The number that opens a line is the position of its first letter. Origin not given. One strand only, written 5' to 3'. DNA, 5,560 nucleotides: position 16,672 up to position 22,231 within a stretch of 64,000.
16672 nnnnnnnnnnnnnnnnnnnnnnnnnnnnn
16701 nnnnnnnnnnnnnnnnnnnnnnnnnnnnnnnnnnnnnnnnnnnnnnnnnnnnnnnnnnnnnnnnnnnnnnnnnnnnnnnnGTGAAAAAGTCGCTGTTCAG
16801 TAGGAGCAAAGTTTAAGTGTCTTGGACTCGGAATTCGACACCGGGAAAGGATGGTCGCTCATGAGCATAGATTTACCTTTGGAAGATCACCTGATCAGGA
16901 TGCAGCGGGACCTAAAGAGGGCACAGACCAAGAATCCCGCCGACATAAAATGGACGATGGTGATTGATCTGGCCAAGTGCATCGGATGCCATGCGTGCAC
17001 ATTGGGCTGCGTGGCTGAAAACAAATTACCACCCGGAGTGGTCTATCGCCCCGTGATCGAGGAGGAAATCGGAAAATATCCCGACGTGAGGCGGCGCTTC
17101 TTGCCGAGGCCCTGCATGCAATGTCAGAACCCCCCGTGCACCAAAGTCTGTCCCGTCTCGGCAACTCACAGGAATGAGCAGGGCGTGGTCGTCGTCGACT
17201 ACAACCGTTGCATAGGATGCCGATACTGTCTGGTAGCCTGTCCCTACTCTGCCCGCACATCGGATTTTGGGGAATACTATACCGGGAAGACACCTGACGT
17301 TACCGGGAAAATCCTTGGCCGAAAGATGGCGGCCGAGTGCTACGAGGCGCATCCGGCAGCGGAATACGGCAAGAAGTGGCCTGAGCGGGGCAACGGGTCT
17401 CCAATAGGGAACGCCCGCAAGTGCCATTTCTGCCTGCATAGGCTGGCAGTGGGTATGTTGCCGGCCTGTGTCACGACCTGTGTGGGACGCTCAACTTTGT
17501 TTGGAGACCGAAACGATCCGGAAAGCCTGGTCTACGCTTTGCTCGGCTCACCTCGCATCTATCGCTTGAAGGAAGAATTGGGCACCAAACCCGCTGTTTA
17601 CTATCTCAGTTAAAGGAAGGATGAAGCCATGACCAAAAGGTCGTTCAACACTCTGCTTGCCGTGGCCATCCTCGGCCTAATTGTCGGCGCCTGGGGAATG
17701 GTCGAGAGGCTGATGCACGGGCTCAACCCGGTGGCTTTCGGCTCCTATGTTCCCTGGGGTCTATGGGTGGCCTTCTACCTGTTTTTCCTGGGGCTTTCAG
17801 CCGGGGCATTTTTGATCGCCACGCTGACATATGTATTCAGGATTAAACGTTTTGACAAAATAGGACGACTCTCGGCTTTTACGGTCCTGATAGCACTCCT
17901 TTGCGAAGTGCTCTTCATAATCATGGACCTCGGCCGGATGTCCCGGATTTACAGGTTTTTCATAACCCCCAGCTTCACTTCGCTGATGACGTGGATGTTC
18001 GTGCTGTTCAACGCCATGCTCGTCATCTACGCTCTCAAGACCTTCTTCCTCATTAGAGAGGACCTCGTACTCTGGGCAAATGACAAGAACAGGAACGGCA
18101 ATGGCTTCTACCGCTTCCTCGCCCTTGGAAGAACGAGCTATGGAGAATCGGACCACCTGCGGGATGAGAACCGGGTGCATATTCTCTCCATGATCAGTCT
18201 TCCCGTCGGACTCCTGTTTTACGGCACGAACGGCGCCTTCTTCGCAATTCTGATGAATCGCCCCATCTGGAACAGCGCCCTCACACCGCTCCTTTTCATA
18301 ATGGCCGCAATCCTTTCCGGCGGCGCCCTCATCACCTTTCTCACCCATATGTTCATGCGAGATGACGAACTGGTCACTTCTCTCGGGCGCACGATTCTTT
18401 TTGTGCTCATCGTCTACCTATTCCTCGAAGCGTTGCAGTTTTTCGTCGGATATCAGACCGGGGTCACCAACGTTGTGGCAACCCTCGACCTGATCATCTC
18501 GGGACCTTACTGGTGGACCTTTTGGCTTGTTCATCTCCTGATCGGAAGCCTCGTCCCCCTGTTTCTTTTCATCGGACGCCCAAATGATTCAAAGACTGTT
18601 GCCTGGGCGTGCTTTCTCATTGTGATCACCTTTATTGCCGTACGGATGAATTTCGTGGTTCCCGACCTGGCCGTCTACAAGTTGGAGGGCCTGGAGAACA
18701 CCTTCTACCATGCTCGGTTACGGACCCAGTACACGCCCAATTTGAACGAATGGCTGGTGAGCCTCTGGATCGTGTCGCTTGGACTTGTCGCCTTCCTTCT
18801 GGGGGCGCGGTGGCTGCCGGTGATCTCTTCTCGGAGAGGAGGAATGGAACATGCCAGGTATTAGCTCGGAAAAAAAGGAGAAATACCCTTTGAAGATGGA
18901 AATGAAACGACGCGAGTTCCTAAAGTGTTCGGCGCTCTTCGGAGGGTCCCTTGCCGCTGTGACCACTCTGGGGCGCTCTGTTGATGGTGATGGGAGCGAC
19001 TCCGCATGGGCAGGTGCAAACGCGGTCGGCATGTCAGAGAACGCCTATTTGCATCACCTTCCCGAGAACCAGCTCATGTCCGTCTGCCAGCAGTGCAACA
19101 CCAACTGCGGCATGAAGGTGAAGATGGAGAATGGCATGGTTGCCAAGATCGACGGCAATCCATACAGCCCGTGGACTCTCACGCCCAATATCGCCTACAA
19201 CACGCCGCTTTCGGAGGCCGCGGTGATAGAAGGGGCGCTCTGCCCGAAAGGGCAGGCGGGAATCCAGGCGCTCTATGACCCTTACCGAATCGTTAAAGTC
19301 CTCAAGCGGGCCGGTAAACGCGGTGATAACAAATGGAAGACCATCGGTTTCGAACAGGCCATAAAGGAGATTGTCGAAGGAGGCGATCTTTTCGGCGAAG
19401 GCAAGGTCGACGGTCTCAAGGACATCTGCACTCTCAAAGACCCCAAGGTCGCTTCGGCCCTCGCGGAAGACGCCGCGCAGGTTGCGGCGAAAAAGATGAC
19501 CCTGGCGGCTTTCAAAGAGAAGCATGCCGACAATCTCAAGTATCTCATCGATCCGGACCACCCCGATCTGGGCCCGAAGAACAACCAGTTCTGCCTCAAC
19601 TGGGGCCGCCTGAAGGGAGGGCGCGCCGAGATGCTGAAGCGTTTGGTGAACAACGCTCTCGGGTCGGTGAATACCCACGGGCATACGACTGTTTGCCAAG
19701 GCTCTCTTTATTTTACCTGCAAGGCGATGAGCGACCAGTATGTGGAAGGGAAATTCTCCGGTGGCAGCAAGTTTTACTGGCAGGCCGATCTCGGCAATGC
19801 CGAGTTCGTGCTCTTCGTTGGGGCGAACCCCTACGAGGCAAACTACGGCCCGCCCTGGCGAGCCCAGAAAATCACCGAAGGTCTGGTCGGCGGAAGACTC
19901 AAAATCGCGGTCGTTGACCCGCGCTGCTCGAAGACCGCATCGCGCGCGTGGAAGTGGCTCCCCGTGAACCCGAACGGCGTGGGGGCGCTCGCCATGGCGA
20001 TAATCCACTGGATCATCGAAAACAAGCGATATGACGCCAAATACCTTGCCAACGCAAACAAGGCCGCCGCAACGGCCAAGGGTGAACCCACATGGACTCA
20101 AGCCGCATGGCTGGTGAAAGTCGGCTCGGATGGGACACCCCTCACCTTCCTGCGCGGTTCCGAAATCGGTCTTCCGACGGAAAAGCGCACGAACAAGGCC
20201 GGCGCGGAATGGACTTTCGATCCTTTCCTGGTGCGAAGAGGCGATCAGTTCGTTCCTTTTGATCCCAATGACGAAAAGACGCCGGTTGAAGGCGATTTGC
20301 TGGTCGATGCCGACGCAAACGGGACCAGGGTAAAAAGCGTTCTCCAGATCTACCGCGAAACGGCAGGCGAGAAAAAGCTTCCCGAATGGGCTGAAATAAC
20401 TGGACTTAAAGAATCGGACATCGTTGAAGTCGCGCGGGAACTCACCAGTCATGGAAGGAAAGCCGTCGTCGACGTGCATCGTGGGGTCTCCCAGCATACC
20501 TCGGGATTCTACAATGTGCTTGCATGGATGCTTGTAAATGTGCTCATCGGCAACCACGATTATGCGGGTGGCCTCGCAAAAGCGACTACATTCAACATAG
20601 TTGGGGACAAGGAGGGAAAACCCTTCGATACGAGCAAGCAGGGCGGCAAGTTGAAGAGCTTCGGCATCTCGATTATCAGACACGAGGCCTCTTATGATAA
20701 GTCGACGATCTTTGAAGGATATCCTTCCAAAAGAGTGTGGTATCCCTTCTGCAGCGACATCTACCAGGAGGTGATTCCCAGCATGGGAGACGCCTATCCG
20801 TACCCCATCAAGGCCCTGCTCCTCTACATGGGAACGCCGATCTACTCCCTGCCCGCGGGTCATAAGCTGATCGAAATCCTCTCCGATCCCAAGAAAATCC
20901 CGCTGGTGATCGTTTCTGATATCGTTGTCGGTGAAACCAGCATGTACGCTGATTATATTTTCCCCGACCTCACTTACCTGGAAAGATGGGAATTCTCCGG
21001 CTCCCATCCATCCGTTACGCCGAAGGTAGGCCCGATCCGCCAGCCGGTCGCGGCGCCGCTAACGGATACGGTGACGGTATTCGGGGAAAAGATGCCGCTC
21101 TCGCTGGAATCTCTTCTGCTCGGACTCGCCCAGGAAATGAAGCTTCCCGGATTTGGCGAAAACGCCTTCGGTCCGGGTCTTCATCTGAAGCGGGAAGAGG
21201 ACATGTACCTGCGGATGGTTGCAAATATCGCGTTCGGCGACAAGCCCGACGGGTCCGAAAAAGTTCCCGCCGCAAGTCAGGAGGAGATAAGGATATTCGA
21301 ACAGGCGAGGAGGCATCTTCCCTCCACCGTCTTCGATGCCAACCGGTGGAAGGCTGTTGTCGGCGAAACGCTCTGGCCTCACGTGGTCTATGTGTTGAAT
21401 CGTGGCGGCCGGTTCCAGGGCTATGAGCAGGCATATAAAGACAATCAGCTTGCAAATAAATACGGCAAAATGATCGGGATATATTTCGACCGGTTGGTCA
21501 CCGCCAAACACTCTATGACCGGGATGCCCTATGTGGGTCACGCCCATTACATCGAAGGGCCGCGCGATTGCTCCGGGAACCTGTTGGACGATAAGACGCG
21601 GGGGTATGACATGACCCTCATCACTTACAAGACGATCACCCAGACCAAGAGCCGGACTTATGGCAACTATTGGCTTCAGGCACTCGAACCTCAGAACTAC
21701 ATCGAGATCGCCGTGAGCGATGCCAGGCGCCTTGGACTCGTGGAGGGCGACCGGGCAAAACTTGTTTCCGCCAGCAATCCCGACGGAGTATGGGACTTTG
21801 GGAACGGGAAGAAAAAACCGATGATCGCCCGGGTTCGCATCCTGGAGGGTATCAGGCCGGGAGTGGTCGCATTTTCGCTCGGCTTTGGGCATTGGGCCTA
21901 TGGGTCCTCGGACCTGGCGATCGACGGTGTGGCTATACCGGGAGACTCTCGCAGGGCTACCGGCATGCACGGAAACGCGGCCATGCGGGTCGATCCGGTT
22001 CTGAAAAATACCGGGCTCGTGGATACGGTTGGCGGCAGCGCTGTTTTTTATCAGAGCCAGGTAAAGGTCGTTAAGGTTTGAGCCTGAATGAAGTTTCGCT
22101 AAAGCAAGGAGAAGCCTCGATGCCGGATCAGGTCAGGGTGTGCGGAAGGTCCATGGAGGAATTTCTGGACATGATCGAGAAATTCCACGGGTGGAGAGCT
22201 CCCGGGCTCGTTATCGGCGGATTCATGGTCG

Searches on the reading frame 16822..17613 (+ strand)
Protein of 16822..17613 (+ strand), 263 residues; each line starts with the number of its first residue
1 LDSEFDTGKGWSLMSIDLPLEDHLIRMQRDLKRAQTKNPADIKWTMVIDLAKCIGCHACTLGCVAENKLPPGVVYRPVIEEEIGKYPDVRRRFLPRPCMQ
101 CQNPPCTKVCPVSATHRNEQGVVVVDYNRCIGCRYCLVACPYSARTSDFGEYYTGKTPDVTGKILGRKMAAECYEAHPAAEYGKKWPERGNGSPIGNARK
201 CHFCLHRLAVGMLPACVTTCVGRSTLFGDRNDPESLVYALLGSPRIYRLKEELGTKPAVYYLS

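Call 9: search_protein_families(library=pfam, proteins=[window:16822-17613:+], max_evalue=0.01)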
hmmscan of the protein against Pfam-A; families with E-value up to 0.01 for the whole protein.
window:16822-17613:+ (263 aa): 13 families
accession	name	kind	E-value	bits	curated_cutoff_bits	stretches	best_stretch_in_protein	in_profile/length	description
PF13247.11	Fer4_11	-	3e-19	69.5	26.2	2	92-147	4-61/100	4Fe-4S dicluster domain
PF12838.12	Fer4_7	-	7.4e-10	39.6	27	2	52-114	1-52/52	4Fe-4S dicluster domain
PF12797.12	Fer4_2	-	2.9e-09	36.7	24.5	2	122-142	2-22/22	4Fe-4S binding domain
PF13187.11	Fer4_9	-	3.7e-08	33.7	27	1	98-143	2-50/52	4Fe-4S dicluster domain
PF13237.11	Fer4_10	-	6.5e-08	32.8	25.5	2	95-141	6-53/53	4Fe-4S dicluster domain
PF12837.12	Fer4_6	-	4.8e-07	29.9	25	1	122-144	1-23/24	4Fe-4S binding domain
PF00037.32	Fer4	-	1.7e-06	28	21.1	1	123-145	1-23/24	4Fe-4S binding domain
PF13183.11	Fer4_8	-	1.5e-05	25.8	27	0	50-112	2-66/68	4Fe-4S dicluster domain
PF13534.11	Fer4_17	-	7.3e-05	23.7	22.2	1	129-174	1-47/61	4Fe-4S dicluster domain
PF25160.1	LdpA_Fe-S-bd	-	0.00021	21.4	27.6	1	100-143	4-41/49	LdpA Fe-S cluster-binding domain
PF14697.11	Fer4_21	-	0.00034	21.1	35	1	97-142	7-53/59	4Fe-4S dicluster domain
PF13484.11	Fer4_16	-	0.00065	20.9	30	0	129-148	1-20/66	4Fe-4S double cluster binding domain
PF13459.11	Fer4_15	-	0.0011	20.1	22.4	0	123-141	1-19/66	4Fe-4S single cluster domain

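Call 10: search_protein_families(library=ncbifam, proteins=[window:16822-17613:+], max_evalue=0.01)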
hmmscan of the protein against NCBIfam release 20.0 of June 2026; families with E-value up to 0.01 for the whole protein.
window:16822-17613:+ (263 aa): 59 families (the best 25 are shown)
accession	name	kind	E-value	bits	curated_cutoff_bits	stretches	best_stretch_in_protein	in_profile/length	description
NF045797.1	DsrO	equivalog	1.7e-50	171.7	200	2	27-150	27-155/235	sulfate reduction electron transfer complex DsrMKJOP subunit DsrO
NF011569.0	PRK14993.1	equivalog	5.3e-50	170.2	416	2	34-146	34-148/244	tetrathionate reductase subunit TtrB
NF041715.1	arsenate_red_ArrB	equivalog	6.1e-47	160.1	450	1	43-262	2-225/233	arsenate respiratory reductase iron-sulfur subunit ArrB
TIGR03149.1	cyt_nit_nrfC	equivalog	5.6e-45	153.4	377.6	2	34-146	29-143/225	cytochrome c nitrite reductase Fe-S protein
NF041782.1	mnquin_red_QrcC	equivalog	2.4e-39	135.4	400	1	44-263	1-226/239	menaquinone reductase iron-sulfur cluster-binding subunit QrcC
TIGR02951.1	DMSO_dmsB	equivalog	2.3e-29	102.5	214.1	2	46-153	4-120/161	DMSO/selenate family reductase complex B subunit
TIGR03478.1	DMSO_red_II_bet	subfamily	8.6e-28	97.2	480.7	3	81-144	114-178/321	DMSO reductase family type II enzyme, iron-sulfur subunit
NF038355.1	FDH3_beta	equivalog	6.9e-26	91.4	240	1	46-145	5-101/180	formate dehydrogenase FDH3 subunit beta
NF008134.0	PRK10882.1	equivalog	2.2e-24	86.1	263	3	93-149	108-165/329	hydrogenase 2 operon protein HybA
NF042979.1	EthbenzDh_ebdB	equivalog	1.8e-22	79.7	740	2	82-144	137-200/354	ethylbenzene dehydrogenase subunit beta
NF045715.1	sulf_resp_HmcB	equivalog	2.1e-22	79.6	420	2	94-155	103-164/307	sulfate respiration complex iron-sulfur protein HmcB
TIGR01582.1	FDH-beta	equivalog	4.4e-21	75.2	334.7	3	97-143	92-139/283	formate dehydrogenase subunit beta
TIGR01660.1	narH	equivalog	2.6e-17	62.4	524.05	1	83-143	168-229/492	nitrate reductase subunit beta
NF007382.0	PRK09898.1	equivalog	5.7e-17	61.9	213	1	8-148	23-174/208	ferredoxin-like protein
NF007658.0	PRK10330.1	equivalog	1.8e-15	56.9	260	1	46-144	5-103/181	electron transport protein HydN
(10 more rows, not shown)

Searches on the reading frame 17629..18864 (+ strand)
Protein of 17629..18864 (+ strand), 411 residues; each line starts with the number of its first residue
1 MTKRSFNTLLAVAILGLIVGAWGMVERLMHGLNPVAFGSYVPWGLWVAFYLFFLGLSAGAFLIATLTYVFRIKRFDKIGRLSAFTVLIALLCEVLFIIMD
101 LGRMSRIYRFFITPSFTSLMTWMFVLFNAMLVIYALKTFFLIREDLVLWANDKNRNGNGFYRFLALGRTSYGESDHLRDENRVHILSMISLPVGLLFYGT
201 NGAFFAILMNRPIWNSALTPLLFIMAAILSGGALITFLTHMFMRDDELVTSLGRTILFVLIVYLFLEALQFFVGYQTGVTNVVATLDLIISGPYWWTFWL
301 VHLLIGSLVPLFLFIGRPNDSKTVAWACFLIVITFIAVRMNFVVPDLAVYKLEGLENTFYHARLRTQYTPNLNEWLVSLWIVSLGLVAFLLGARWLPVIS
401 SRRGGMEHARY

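Call 9: search_protein_families(library=pfam, proteins=[window:17629-18864:+], max_evalue=0.01)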
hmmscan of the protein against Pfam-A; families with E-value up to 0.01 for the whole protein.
window:17629-18864:+ (411 aa): 1 family
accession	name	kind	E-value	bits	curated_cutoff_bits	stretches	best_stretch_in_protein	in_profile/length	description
PF03916.19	NrfD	-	5.6e-37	128.5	25.8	1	41-339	9-301/313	Polysulphide reductase, NrfD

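Call 10: search_protein_families(library=ncbifam, proteins=[window:17629-18864:+], max_evalue=0.01)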
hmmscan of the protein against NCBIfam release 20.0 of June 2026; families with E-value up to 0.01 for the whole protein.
window:17629-18864:+ (411 aa): 6 families
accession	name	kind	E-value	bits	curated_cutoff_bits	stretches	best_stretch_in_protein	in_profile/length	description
NF045798.1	DsrP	equivalog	1.1e-19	71.1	350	2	4-144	10-146/346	sulfate reduction electron transfer complex DsrMKJOP subunit DsrP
NF041784.1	mnquin_red_QrcD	equivalog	1.7e-14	54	570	2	5-142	17-154/408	menaquinone reductase integral membrane subunit QrcD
NF045714.1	sulf_resp_HmcC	equivalog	5.1e-12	45.8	550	2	12-122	7-120/376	sulfate respiration complex protein HmcC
NF008133.1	PRK10881.1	equivalog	8.8e-12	45.2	450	1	17-400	23-375/377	Ni/Fe-hydrogenase cytochrome b subunit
TIGR03148.1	cyt_nit_nrfD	equivalog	1.4e-11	44.2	347.6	1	38-323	6-284/316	cytochrome c nitrite reductase subunit NrfD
NF011568.0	PRK14992.1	equivalog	6.2e-10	39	314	1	41-308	17-250/341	tetrathionate reductase subunit TtrC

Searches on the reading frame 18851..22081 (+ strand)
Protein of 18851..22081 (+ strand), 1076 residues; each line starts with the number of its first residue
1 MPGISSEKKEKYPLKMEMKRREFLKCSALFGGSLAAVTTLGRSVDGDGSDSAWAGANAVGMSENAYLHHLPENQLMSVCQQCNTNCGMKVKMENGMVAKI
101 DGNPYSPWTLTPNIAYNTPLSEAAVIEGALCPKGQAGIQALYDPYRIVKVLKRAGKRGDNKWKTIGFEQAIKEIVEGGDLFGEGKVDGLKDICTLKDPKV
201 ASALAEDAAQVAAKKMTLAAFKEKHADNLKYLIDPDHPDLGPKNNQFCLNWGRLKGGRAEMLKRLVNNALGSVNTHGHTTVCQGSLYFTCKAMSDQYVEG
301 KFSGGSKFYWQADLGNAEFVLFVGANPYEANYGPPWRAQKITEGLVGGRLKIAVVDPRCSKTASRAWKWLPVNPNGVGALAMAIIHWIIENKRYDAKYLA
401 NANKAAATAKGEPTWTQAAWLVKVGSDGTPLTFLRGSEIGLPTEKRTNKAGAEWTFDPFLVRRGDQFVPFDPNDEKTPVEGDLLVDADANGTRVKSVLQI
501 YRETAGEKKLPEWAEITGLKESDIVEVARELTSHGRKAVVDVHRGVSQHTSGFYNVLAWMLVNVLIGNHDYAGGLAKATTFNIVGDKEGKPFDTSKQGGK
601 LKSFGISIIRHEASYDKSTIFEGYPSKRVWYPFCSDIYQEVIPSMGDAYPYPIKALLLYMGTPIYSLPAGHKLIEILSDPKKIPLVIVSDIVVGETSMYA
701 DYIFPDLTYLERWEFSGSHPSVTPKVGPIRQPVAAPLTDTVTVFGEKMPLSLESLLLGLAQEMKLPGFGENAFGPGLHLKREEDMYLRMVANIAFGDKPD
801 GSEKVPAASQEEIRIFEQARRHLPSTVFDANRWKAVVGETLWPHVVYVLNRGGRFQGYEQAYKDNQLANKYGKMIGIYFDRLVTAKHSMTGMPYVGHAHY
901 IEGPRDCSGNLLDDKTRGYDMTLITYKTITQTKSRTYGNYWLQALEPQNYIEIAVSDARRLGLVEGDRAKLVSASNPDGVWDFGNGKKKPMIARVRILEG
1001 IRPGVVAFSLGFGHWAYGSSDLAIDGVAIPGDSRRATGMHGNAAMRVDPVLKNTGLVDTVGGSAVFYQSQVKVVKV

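Call 9: search_protein_families(library=pfam, proteins=[window:18851-22081:+], max_evalue=0.01)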
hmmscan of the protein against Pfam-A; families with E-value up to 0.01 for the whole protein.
window:18851-22081:+ (1076 aa): 3 families
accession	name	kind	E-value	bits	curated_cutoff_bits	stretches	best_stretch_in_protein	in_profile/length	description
PF00384.28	Molybdopterin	-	1.4e-15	57.6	24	1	262-715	64-319/353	Molybdopterin oxidoreductase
PF01568.27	Molydop_binding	-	5.6e-09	36.4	26.8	1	922-1014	2-82/110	Molydopterin dinucleotide binding domain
PF04879.21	Molybdop_Fe4S4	-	6.8e-08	32.8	22.7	1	77-142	6-54/55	Molybdopterin oxidoreductase Fe4S4 domain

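Call 10: search_protein_families(library=ncbifam, proteins=[window:18851-22081:+], max_evalue=0.01)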
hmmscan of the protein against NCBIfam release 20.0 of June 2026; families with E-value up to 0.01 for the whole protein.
window:18851-22081:+ (1076 aa): 18 families
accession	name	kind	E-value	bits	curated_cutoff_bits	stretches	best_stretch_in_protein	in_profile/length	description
NF011567.1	PRK14991.1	equivalog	6.7e-150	500.8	1750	2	228-1068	204-1014/1022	tetrathionate reductase subunit TtrA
NF012032.0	PRK15488.1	equivalog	4.3e-56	190.4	694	3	508-740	293-513/759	thiosulfate reductase PhsA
TIGR02166.1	dmsA_ynfE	subfamily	8.8e-38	129.9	777.7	5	258-400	163-296/794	DMSO/selenate family reductase complex A subunit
NF041714.1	arsenate_red_ArrA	equivalog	3.4e-34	118.1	1600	3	260-389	165-282/848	arsenate respiratory reductase molybdopterin-containing subunit ArrA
NF041783.2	mnquin_red_QrcB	equivalog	5.5e-29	100.8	440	5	312-394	198-283/695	menaquinone reductase molybdopterin-binding-like subunit QrcB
TIGR01591.1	Fdh-alpha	equivalog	9.3e-24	83.5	666.25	3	263-400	110-235/672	formate dehydrogenase subunit alpha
TIGR03479.1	DMSO_red_II_alp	subfamily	1.3e-23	83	984.75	3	76-176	60-150/913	molybdopterin-dependent oxidoreductase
TIGR01553.1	formate-DH-alph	equivalog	2.1e-19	68.8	814.2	2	309-405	215-306/1009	formate dehydrogenase-N subunit alpha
NF041513.1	formate_DH_Act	exception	3.1e-17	61.7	1400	2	268-574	172-467/1067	formate dehydrogenase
NF041885.1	selenate_YnfE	exception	3.8e-17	61.4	1675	2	259-400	172-303/805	selenate/tellurate reductase subunit YnfE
NF011566.1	PRK14990.1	exception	5.3e-17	61.1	1600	2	486-578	330-420/814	dimethylsulfoxide reductase subunit A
NF041884.1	selenate_YnfF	exception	9.5e-16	56.8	1650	1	289-400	188-296/798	selenate/tellurate reductase subunit YnfF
NF047855.1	AssmNtatRedNasC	equivalog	5.9e-13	48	1100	1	505-711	273-465/708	assimilatory nitrate reductase catalytic subunit NasC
TIGR00509.1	bisC_fam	subfamily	2.3e-08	32.8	1017.55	1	503-731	272-488/772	molybdopterin guanine dinucleotide-containing S/N-oxide reductase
NF041323.1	Nitr_red_NasA_Halo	equivalog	1.1e-05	24.2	1000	1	261-405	105-238/673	assimilatory nitrate reductase NasA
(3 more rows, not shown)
